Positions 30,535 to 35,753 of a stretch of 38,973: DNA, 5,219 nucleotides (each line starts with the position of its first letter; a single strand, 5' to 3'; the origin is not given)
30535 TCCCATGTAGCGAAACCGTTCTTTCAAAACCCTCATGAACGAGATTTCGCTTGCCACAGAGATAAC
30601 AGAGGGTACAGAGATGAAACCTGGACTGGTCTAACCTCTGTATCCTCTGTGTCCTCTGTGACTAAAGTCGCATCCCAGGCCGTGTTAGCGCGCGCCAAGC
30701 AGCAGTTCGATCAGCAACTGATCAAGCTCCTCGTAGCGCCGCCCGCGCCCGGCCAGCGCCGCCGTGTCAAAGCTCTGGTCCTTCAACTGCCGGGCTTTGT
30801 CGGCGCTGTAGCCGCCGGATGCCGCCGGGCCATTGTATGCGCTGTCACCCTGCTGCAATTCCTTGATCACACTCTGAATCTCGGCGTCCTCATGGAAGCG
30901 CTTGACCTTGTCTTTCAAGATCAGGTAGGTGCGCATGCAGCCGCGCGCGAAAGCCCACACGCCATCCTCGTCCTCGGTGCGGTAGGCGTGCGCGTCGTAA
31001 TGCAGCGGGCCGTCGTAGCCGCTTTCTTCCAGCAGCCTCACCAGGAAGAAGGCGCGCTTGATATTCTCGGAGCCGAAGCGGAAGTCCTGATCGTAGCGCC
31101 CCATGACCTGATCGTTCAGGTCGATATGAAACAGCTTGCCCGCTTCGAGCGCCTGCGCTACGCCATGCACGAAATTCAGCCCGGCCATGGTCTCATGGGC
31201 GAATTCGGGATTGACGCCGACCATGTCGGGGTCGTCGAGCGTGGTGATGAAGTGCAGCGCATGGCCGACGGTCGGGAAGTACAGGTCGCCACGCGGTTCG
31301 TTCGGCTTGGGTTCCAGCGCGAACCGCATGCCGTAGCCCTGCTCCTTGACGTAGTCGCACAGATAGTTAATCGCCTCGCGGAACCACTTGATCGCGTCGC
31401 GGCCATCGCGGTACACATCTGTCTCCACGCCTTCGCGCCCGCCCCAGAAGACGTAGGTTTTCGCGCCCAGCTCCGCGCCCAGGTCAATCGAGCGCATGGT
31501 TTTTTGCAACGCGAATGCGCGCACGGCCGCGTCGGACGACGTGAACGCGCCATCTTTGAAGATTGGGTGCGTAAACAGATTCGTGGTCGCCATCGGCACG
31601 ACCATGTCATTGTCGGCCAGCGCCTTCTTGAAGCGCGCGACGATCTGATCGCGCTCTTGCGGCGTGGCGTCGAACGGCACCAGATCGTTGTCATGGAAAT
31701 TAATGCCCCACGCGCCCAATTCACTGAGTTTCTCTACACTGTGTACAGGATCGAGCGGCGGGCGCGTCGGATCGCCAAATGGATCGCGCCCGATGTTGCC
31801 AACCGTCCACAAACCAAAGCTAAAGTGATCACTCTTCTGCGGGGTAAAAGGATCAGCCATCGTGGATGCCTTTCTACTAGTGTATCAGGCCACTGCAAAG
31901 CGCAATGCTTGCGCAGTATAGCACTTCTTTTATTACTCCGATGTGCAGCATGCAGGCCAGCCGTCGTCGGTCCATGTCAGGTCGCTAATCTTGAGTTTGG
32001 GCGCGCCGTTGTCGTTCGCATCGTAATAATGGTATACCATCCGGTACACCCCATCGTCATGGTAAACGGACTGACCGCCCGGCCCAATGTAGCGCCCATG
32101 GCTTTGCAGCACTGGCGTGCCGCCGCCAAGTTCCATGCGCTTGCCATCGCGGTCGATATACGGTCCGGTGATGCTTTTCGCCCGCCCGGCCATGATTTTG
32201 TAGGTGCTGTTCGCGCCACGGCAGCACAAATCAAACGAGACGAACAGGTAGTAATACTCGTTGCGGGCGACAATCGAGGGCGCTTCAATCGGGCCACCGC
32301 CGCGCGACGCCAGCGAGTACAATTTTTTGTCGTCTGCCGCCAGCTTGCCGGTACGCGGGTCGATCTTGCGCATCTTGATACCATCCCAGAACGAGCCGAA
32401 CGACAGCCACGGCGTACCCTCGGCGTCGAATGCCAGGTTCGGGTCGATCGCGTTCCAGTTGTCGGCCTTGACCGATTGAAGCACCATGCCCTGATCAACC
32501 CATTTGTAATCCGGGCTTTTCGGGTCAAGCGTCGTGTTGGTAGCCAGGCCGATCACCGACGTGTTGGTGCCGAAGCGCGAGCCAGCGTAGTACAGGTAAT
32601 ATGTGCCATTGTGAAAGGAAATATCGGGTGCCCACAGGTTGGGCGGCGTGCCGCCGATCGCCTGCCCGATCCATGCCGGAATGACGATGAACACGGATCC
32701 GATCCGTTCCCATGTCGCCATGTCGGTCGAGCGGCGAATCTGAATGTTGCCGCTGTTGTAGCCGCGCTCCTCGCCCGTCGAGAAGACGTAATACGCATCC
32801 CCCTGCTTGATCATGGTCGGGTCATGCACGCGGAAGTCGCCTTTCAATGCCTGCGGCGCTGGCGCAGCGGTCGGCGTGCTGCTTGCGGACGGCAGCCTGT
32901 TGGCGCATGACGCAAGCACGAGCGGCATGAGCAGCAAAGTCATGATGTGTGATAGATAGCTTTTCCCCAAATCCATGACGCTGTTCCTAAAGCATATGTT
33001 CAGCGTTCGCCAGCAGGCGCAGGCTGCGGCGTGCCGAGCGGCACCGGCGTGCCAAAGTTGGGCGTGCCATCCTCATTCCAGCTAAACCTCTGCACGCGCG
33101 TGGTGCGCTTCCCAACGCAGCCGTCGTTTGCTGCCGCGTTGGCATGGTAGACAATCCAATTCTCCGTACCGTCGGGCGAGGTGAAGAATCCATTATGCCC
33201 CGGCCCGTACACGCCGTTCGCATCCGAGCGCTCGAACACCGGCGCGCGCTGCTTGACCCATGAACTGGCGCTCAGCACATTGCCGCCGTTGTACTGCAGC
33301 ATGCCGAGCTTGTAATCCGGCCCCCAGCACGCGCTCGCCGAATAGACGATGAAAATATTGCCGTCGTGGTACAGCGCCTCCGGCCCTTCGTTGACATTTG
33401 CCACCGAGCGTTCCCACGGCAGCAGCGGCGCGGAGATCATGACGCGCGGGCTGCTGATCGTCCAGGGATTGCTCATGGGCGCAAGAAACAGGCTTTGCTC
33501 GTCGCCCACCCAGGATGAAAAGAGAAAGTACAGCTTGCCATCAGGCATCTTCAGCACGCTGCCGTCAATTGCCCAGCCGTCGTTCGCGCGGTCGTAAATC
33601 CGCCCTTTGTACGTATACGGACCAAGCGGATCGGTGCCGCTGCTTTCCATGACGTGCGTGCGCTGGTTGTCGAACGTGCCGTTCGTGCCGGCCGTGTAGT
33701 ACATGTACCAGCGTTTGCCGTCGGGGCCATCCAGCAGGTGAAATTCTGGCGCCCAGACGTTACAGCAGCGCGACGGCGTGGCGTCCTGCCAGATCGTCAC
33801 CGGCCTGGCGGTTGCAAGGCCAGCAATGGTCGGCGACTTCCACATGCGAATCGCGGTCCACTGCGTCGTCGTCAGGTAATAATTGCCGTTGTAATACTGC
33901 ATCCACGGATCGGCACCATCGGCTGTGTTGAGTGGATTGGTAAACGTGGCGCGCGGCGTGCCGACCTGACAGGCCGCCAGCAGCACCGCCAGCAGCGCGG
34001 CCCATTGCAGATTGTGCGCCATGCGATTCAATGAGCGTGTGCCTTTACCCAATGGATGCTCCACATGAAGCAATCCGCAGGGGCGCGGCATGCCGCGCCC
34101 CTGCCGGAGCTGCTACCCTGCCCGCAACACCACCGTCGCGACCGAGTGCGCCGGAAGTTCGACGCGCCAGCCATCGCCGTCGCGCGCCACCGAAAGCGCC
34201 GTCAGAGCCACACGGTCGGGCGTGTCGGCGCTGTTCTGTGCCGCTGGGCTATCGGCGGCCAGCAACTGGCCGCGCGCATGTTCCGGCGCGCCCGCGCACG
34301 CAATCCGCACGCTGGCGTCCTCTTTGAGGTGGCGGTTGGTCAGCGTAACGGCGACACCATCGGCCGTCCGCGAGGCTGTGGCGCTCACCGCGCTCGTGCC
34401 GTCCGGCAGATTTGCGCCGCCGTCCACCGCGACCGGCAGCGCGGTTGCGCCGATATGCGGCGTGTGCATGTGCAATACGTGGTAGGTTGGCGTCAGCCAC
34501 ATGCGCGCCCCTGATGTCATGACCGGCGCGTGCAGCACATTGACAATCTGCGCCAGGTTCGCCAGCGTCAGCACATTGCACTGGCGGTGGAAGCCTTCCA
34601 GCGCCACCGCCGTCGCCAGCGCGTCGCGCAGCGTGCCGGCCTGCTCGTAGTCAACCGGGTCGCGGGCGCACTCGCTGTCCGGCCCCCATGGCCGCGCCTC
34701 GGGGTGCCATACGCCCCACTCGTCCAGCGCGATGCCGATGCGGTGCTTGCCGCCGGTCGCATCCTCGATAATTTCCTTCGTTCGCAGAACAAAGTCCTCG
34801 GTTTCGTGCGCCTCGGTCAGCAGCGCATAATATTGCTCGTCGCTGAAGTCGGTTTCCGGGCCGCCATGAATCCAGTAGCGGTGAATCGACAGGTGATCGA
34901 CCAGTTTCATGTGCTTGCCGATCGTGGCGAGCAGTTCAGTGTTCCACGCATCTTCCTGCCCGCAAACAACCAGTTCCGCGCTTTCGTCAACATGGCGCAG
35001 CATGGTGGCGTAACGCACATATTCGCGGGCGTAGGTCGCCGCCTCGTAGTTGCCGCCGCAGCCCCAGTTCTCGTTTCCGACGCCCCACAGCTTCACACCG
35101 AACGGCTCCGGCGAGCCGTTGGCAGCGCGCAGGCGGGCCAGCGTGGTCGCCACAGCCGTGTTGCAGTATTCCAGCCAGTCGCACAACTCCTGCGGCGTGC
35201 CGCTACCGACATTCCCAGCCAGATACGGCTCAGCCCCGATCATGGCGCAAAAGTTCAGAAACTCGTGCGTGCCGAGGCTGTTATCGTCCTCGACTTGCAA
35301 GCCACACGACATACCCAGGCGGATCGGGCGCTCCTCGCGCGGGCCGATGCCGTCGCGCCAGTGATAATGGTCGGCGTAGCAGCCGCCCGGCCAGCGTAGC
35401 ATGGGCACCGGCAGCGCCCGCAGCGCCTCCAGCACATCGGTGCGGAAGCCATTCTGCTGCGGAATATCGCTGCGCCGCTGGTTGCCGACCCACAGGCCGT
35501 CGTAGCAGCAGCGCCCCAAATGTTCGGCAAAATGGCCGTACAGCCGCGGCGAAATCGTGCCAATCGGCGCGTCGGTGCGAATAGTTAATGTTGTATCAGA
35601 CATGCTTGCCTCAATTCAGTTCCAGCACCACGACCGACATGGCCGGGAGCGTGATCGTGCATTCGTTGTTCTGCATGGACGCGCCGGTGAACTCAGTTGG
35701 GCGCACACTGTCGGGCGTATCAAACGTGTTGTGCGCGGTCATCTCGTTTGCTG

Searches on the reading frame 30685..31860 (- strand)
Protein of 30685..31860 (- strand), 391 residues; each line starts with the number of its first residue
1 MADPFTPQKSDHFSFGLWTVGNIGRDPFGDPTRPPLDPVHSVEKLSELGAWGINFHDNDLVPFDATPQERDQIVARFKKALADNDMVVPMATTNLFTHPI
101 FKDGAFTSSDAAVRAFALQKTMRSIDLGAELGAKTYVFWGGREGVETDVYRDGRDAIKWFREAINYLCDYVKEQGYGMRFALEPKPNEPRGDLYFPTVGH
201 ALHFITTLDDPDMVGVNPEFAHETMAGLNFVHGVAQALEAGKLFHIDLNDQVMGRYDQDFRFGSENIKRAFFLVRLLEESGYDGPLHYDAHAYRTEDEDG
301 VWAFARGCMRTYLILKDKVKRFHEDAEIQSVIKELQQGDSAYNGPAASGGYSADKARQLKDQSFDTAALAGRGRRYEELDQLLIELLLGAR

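Call 82: search_protein_families(library=pfam, proteins=[window:30685-31860:-], max_evalue=0.0001)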
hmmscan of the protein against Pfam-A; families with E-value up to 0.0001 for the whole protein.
window:30685-31860:- (391 aa): 1 family
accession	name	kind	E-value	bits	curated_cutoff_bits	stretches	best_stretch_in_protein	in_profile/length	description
PF01261.30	AP_endonuc_2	-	2.7e-29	103.1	31.1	1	42-302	1-239/249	Xylose isomerase-like TIM barrel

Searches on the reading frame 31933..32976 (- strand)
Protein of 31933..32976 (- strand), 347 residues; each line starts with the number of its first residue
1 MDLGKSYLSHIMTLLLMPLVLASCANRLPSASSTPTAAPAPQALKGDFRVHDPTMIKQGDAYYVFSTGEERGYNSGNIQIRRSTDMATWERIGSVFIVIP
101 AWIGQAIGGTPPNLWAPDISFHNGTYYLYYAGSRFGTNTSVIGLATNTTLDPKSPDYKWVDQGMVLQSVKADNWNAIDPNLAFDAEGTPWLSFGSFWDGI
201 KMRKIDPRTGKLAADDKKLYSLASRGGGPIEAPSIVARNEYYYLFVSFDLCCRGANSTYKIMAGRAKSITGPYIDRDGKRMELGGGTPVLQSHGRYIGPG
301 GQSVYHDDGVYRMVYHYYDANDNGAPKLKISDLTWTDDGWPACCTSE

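Call 82: search_protein_families(library=pfam, proteins=[window:31933-32976:-], max_evalue=0.0001)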
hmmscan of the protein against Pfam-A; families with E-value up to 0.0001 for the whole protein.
window:31933-32976:- (347 aa): 1 family
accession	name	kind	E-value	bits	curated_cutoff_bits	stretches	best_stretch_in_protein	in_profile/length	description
PF04616.20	Glyco_hydro_43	-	5.5e-51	174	32.2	1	49-341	9-288/288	Glycosyl hydrolases family 43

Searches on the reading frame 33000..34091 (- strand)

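Call 82: search_protein_families(library=pfam, proteins=[window:33000-34091:-], max_evalue=0.0001)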
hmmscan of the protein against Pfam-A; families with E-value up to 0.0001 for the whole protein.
window:33000-34091:- (363 aa): 1 family
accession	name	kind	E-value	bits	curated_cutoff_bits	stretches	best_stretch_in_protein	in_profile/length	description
PF04616.20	Glyco_hydro_43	-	1.4e-61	208.8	32.2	1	50-344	1-288/288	Glycosyl hydrolases family 43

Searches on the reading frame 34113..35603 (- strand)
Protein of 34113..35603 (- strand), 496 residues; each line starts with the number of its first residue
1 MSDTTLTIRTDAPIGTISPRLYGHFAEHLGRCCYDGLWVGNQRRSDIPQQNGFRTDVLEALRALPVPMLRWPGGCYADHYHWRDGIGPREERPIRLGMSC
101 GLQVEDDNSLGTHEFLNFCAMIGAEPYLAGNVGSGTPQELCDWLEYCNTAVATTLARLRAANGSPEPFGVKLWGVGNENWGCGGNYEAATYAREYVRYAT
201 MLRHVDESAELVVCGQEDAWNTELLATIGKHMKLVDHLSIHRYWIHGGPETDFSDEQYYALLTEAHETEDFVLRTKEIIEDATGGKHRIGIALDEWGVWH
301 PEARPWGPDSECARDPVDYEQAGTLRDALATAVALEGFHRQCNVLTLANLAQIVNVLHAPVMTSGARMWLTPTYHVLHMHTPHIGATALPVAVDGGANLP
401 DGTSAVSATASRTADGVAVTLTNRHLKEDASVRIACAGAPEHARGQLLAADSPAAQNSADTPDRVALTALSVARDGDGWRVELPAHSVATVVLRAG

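Call 82: search_protein_families(library=pfam, proteins=[window:34113-35603:-], max_evalue=0.0001)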
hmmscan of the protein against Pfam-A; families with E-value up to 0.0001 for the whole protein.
window:34113-35603:- (496 aa): 2 families
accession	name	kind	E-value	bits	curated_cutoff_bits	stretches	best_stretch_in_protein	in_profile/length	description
PF06964.18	Alpha-L-AF_C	-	5.2e-34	118.3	27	1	294-487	1-165/165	Alpha-L-arabinofuranosidase C-terminal domain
PF22848.2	ASD1_dom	-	2.1e-08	34.5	22.2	0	68-128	10-73/239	Alpha-L-arabinofuranosidase 1 domain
